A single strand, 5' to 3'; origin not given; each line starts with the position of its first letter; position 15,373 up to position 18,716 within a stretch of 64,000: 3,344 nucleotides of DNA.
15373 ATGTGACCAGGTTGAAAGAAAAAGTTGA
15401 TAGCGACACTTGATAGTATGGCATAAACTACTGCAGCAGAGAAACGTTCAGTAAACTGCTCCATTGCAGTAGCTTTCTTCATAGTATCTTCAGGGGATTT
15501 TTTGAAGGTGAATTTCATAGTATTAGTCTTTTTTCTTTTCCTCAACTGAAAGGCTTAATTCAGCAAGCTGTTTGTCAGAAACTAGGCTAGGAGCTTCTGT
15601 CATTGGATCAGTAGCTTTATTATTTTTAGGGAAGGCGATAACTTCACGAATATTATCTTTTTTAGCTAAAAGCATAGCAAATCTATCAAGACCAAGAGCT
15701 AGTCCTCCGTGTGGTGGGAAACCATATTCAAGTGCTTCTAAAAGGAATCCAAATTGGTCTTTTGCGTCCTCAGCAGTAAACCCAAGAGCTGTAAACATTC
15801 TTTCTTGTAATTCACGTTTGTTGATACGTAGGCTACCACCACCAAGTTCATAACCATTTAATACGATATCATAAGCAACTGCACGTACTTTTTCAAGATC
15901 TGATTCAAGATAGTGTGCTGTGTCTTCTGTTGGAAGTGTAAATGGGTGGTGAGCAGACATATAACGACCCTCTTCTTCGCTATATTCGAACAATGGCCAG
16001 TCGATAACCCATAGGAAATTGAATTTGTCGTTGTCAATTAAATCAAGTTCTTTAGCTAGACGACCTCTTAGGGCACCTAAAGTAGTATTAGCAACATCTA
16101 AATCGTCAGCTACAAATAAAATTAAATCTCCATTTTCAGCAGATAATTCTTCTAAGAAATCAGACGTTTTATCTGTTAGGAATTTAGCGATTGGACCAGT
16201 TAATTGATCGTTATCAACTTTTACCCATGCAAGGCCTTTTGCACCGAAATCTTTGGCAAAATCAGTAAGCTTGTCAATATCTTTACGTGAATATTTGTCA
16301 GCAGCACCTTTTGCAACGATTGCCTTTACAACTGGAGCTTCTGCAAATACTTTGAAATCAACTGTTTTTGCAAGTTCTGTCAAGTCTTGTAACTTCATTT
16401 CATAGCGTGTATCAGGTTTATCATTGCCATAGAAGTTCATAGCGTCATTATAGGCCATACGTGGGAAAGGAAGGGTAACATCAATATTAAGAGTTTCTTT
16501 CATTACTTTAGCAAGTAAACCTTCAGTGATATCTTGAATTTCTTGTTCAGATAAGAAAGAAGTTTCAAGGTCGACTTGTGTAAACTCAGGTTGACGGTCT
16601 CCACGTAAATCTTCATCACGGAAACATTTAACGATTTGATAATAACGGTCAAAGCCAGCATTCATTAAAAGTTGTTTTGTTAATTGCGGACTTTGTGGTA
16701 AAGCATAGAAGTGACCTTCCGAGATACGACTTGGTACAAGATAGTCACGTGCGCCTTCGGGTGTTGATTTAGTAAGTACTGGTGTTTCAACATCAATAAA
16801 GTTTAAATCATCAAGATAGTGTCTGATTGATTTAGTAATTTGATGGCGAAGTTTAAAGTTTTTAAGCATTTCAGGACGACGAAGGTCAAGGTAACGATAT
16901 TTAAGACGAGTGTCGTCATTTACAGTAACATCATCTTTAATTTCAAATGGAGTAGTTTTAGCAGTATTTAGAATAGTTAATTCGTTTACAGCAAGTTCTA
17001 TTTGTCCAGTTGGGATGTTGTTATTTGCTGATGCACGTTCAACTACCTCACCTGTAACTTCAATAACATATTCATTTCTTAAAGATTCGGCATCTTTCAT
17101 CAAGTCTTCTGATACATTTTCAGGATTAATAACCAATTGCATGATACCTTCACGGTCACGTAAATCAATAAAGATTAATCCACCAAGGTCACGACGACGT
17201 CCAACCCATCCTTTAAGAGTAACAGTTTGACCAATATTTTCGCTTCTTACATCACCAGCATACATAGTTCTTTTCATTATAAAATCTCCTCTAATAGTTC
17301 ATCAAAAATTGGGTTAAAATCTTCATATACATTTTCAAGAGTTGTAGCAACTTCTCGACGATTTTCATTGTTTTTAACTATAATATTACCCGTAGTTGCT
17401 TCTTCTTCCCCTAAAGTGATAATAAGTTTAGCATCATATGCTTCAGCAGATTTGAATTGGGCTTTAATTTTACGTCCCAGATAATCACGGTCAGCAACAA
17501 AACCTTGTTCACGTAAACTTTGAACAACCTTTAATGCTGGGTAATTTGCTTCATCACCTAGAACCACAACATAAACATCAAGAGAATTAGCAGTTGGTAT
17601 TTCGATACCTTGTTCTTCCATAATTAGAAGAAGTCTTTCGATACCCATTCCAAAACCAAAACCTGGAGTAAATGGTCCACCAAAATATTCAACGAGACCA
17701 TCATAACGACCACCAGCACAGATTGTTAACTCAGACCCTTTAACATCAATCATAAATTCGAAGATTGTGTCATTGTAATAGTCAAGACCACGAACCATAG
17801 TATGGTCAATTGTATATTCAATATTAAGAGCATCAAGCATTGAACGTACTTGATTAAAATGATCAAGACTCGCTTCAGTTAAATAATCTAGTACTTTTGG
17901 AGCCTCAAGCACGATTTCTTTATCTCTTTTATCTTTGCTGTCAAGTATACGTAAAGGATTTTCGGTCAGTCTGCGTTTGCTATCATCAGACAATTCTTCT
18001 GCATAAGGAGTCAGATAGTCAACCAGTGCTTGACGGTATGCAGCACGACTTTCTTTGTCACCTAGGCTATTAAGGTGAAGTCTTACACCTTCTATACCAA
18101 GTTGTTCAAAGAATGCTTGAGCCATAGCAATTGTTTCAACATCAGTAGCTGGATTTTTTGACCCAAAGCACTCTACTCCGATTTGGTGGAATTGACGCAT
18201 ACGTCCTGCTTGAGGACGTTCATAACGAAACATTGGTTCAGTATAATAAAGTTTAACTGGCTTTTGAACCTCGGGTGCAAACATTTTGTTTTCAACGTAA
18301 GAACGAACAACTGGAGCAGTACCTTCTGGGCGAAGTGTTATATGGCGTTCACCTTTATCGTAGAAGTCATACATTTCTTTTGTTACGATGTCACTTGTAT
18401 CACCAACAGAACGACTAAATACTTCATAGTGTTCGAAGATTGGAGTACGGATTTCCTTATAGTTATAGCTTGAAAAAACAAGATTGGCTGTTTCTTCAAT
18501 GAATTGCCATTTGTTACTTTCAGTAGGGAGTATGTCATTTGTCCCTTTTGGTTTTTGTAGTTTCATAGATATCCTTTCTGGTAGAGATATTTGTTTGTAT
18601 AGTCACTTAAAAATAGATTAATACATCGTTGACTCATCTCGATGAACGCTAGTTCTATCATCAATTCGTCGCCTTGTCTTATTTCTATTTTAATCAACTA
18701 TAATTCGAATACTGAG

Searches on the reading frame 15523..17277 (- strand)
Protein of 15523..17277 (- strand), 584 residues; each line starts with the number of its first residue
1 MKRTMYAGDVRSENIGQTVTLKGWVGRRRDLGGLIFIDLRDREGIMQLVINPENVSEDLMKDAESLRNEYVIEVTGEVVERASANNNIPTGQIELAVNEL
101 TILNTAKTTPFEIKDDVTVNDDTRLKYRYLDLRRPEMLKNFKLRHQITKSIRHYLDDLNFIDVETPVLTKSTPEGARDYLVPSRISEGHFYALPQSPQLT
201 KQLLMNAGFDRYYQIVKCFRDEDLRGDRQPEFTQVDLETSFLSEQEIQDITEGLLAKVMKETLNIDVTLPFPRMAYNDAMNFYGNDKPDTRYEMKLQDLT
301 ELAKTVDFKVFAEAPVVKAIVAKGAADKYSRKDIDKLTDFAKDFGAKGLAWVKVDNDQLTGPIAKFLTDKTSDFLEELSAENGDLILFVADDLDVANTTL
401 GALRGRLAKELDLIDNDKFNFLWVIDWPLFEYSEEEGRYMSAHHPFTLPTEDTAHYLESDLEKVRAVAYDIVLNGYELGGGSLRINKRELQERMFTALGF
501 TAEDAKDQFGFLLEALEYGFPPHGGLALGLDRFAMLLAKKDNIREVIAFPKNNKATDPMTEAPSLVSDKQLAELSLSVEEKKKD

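Call 16: search_protein_families(library=ncbifam, proteins=[window:15523-17277:-])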
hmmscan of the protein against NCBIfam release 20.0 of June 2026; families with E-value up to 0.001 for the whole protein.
window:15523-17277:- (584 aa): 16 families
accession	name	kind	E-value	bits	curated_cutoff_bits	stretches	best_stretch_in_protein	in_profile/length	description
NF001750.0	PRK00476.1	equivalog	1.1e-260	866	443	1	1-581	3-589/590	aspartate--tRNA ligase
TIGR00459.1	aspS_bact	equivalog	2.5e-233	775.7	373.85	1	1-578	1-583/586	aspartate--tRNA ligase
NF009460.0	PRK12820.1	equivalog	2.1e-184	614.6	1379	1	5-577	24-616/723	bifunctional aspartyl-tRNA synthetase/aspartyl/glutamyl-tRNA amidotransferase subunit C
NF003483.0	PRK05159.1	equivalog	1.7e-75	254.6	353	2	2-262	3-258/438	aspartate--tRNA(Asn) ligase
TIGR00458.1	aspS_nondisc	equivalog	1.2e-73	248.6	368.4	2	6-262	2-253/428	aspartate--tRNA(Asn) ligase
TIGR00499.1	lysS_bact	equivalog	6.9e-47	160.2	427.6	2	12-278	49-303/496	lysine--tRNA ligase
NF001756.1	PRK00484.1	subfamily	3.4e-46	157.9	468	2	12-313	47-349/488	lysine--tRNA ligase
NF003037.0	PRK03932.1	equivalog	1.2e-45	156.3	414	2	11-264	11-264/451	asparagine--tRNA ligase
TIGR00457.1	asnS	equivalog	8.4e-39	133.6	342.6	2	13-265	13-267/455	asparagine--tRNA ligase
NF002821.0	PRK02983.1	equivalog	1.9e-35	122.2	742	2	3-257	646-894/1102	bifunctional lysylphosphatidylglycerol synthetase/lysine--tRNA ligase LysX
NF009101.0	PRK12445.1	subfamily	1.6e-27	96.3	1026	2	17-264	66-307/505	lysine--tRNA ligase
TIGR00462.1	genX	equivalog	1.1e-23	84.2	286.9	2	142-340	2-199/304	EF-P lysine aminoacylase EpmA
NF006828.0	PRK09350.1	equivalog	3.4e-20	72.6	264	2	137-295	12-168/325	elongation factor P--(R)-beta-lysine ligase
NF005052.0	PRK06462.1-1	equivalog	1.1e-14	54.2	368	1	123-262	31-173/353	asparagine synthetase A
NF005054.0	PRK06462.1-4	equivalog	8.1e-09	35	309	1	127-289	11-195/318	asparagine synthetase A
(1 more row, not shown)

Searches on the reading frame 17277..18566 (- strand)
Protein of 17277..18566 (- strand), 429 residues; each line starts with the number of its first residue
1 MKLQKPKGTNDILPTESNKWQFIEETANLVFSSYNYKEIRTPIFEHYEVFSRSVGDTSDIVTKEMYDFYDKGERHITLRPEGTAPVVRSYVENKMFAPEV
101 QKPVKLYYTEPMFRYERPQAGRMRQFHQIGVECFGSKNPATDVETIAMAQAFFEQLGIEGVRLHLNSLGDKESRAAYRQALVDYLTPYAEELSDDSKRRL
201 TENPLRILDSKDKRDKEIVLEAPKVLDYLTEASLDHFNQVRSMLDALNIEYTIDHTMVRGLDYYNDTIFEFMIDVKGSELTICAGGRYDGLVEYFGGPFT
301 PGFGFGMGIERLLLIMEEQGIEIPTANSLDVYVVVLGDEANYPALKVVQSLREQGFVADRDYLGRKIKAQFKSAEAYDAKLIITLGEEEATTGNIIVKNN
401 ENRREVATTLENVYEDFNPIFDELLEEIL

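Call 15: find_encoding_contigs(protein=window:17277-18566:-, flank=3000, max_places=10)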
Protein window:17277-18566:- (429 aa): no gene with exactly this product is on record in the collection.

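Call 16: search_protein_families(library=ncbifam, proteins=[window:17277-18566:-])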
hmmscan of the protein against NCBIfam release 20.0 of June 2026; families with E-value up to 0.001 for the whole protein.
window:17277-18566:- (429 aa): 26 families (the best 25 are shown)
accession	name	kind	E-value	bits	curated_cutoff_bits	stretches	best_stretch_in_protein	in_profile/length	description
TIGR00442.1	hisS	equivalog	1.4e-155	518.3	286.75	1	4-407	1-403/406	histidine--tRNA ligase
TIGR00443.1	hisZ_biosyn_reg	equivalog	1.8e-53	181.7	271.65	1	11-316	2-312/314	ATP phosphoribosyltransferase regulatory subunit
NF009085.0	PRK12420.1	equivalog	3e-46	158.6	540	2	2-161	3-156/426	histidine--tRNA ligase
NF008942.0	PRK12292.2-5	equivalog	1.2e-43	149.3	643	2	217-416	229-426/434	ATP phosphoribosyltransferase regulatory subunit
NF008941.0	PRK12292.2-4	equivalog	1.7e-40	139.2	447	1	3-356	7-358/393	ATP phosphoribosyltransferase regulatory subunit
NF008940.0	PRK12292.2-3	equivalog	1.1e-36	126.6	450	1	1-354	1-358/404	ATP phosphoribosyltransferase regulatory subunit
NF008936.0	PRK12292.1-3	equivalog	5e-35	121.1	492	2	4-165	6-161/406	ATP phosphoribosyltransferase regulatory subunit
NF008953.0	PRK12295.1-6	equivalog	1.6e-26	93.2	384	2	24-164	16-147/384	ATP phosphoribosyltransferase regulatory subunit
NF008938.0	PRK12292.1-6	equivalog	5.4e-23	81.5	833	2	3-149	6-145/420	ATP phosphoribosyltransferase regulatory subunit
NF008945.0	PRK12292.3-3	equivalog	2.2e-20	73.1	409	1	6-330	3-318/368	ATP phosphoribosyltransferase regulatory subunit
NF008935.0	PRK12292.1-1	equivalog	1.6e-18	66.8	350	1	5-368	6-360/382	ATP phosphoribosyltransferase regulatory subunit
NF009086.0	PRK12421.1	equivalog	7.1e-17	61.4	318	1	6-357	10-357/389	ATP phosphoribosyltransferase regulatory subunit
NF008939.0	PRK12292.2-1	equivalog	7.9e-17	61.1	335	1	1-358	1-362/391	ATP phosphoribosyltransferase regulatory subunit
NF008943.0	PRK12292.3-1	equivalog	2.4e-16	59.8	690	1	6-160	27-171/403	ATP phosphoribosyltransferase regulatory subunit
NF008950.0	PRK12295.1-3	equivalog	9e-16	58.2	492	2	30-169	23-152/387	ATP phosphoribosyltransferase regulatory subunit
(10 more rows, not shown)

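Call 18: find_homologous_proteins(query=window:17277-18566:-, max_evalue=1e-100)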
Query window:17277-18566:- (429 aa): 7462 proteins with E <= 1e-100 among 8000 candidates; the best 120 are listed.
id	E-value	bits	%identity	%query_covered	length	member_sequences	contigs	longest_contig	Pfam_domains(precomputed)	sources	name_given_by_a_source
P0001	6.7e-283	956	99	100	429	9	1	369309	PF13393.12,PF03129.26,PF01409.26,PF00587.31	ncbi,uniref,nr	ncbi:histidine--tRNA ligase [Floricoccus tropicus]|uniref:Histidine--tRNA ligase n=1 Tax=Floricoccus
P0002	4.1e-234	795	82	100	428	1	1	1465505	PF13393.12,PF03129.26,PF00587.31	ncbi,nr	ncbi:histidine--tRNA ligase [Streptococcaceae bacterium ESL0687]|nr:histidine--tRNA ligase [Streptoc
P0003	3.6e-230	782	80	100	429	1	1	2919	PF13393.12,PF03129.26,PF01409.26,PF00587.31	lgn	-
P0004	4.1e-228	775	79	100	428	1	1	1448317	PF13393.12,PF03129.26,PF00587.31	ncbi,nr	ncbi:histidine--tRNA ligase [Streptococcaceae bacterium ESL0729]|nr:histidine--tRNA ligase [Streptoc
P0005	9.4e-219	744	76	99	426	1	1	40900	PF13393.12,PF03129.26,PF01409.26,PF00587.31,PF00152.26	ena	-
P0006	9.1e-207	705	71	99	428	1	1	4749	PF13393.12,PF03129.26,PF01409.26,PF00587.31,PF00152.26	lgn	-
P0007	3.2e-204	697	71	99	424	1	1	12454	PF13393.12,PF03129.26,PF01409.26,PF00587.31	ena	-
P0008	4.1e-204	696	71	99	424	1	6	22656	PF13393.12,PF03129.26,PF01409.26,PF00587.31,PF00152.26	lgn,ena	-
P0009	6.1e-204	696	72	99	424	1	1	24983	PF13393.12,PF03129.26,PF01409.26,PF00587.31,PF00152.26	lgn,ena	-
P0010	6.9e-204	695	73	99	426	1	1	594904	PF13393.12,PF03129.26,PF01409.26,PF00587.31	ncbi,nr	ncbi:histidine--tRNA ligase [Streptococcus suis]|nr:histidine--tRNA ligase [Streptococcus suis]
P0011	1.1e-203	695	72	99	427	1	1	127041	PF13393.12,PF03129.26,PF01409.26,PF00587.31,PF00152.26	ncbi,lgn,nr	ncbi:TPA: histidine--tRNA ligase [Streptococcus suis]|nr:histidine--tRNA ligase [Streptococcus suis]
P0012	1.4e-203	694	71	99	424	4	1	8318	PF13393.12,PF03129.26,PF01409.26,PF00587.31,PF00152.26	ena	-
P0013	1.4e-203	694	71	99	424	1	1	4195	PF13393.12,PF03129.26,PF01409.26,PF00587.31,PF00152.26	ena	-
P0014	1.5e-203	694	71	99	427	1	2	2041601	PF13393.12,PF03129.26,PF01409.26,PF00587.31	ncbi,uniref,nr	ncbi:histidine--tRNA ligase [Streptococcus respiraculi]|uniref:histidine--tRNA ligase n=1 Tax=Strept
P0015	1.7e-203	694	72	99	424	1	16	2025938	PF13393.12,PF03129.26,PF01409.26,PF00587.31,PF00152.26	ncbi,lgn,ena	-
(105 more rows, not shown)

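Call 20: find_encoding_contigs(protein=P0001, flank=10000, max_places=4)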
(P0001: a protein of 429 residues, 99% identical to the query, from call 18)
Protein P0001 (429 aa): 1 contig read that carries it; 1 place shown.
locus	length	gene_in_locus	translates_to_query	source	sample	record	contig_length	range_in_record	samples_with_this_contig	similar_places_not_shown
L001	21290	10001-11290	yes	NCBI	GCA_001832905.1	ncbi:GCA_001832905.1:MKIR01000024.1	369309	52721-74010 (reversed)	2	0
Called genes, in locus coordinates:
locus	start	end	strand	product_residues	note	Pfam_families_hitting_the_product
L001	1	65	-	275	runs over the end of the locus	PF00528:BPD_transp_1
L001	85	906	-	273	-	PF00528:BPD_transp_1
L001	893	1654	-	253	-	PF00005:ABC_tran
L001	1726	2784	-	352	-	PF12974:Phosphonate-bd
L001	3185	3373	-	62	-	-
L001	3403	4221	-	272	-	PF00149:Metallophos, PF12850:Metallophos_2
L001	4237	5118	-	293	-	PF00149:Metallophos, PF12850:Metallophos_2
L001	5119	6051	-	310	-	PF03881:Fructosamin_kin (faint), PF01636:APH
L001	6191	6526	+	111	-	PF01022:HTH_5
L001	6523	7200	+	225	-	PF01965:DJ-1_PfpI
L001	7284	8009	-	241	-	PF20730:YetF_N, PF04239:DUF421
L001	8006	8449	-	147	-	PF11694:DUF3290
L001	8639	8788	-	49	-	PF00471:Ribosomal_L33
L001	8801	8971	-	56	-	PF01783:Ribosomal_L32p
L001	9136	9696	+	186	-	PF06736:TMEM175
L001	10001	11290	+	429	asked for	PF01409:tRNA-synt_2d (faint), PF13393:tRNA-synt_His, PF00587:tRNA-synt_2b, PF03129:HGTP_anticodon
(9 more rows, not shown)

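Call 21: find_encoding_contigs(protein=P0002, flank=10000, max_places=2)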
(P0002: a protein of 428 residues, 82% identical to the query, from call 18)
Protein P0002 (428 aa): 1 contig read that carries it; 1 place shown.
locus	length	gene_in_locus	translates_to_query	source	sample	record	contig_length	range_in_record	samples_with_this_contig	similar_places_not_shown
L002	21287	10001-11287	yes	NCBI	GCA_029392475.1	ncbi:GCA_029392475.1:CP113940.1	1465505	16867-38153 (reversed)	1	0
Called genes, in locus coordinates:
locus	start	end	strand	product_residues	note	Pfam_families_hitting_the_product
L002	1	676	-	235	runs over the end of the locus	PF06028:DUF915, PF00561:Abhydrolase_1 (weak)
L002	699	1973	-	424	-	PF04914:DltD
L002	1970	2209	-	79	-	PF00550:PP-binding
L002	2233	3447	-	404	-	PF03062:MBOAT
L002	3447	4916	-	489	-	PF00501:AMP-binding, PF13193:AMP-binding_C (weak)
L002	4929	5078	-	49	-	PF12459:DltX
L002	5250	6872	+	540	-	PF00005:ABC_tran, PF02463:SMC_N (faint), PF13304:AAA_21 (faint), PF12848:ABC_tran_Xtn, PF00005:ABC_tran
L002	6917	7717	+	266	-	PF00702:Hydrolase (weak), PF05116:S6PP (faint), PF08282:Hydrolase_3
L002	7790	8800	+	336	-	PF02504:FA_synthesis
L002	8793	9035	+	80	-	PF00550:PP-binding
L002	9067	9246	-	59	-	-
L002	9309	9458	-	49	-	PF00471:Ribosomal_L33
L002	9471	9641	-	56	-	PF01783:Ribosomal_L32p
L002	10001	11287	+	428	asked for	PF13393:tRNA-synt_His, PF00587:tRNA-synt_2b, PF03129:HGTP_anticodon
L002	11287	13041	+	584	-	PF01336:tRNA_anti-codon, PF00152:tRNA-synt_2, PF02938:GAD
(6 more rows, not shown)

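Call 22: find_encoding_contigs(protein=P0004, flank=10000, max_places=2)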
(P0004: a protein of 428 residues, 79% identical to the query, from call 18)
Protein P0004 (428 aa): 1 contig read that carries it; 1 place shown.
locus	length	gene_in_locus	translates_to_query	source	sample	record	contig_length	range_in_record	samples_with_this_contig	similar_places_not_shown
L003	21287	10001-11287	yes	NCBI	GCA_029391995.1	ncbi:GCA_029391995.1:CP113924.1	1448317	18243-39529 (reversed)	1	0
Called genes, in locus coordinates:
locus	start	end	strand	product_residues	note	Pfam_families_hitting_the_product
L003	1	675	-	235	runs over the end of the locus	PF06028:DUF915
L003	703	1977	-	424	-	PF04914:DltD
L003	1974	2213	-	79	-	PF00550:PP-binding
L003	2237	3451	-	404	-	PF03062:MBOAT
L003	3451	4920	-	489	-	PF00501:AMP-binding, PF13193:AMP-binding_C (weak)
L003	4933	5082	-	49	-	PF12459:DltX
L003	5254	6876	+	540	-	PF00005:ABC_tran, PF02463:SMC_N (faint), PF13304:AAA_21 (faint), PF12848:ABC_tran_Xtn, PF00005:ABC_tran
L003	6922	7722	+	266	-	PF00702:Hydrolase (weak), PF05116:S6PP (faint), PF08282:Hydrolase_3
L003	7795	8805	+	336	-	PF02504:FA_synthesis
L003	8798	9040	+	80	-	PF00550:PP-binding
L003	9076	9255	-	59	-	-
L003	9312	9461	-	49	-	PF00471:Ribosomal_L33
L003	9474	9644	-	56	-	PF01783:Ribosomal_L32p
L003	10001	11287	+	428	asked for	PF13393:tRNA-synt_His, PF00587:tRNA-synt_2b, PF03129:HGTP_anticodon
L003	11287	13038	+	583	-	PF01336:tRNA_anti-codon, PF00152:tRNA-synt_2, PF02938:GAD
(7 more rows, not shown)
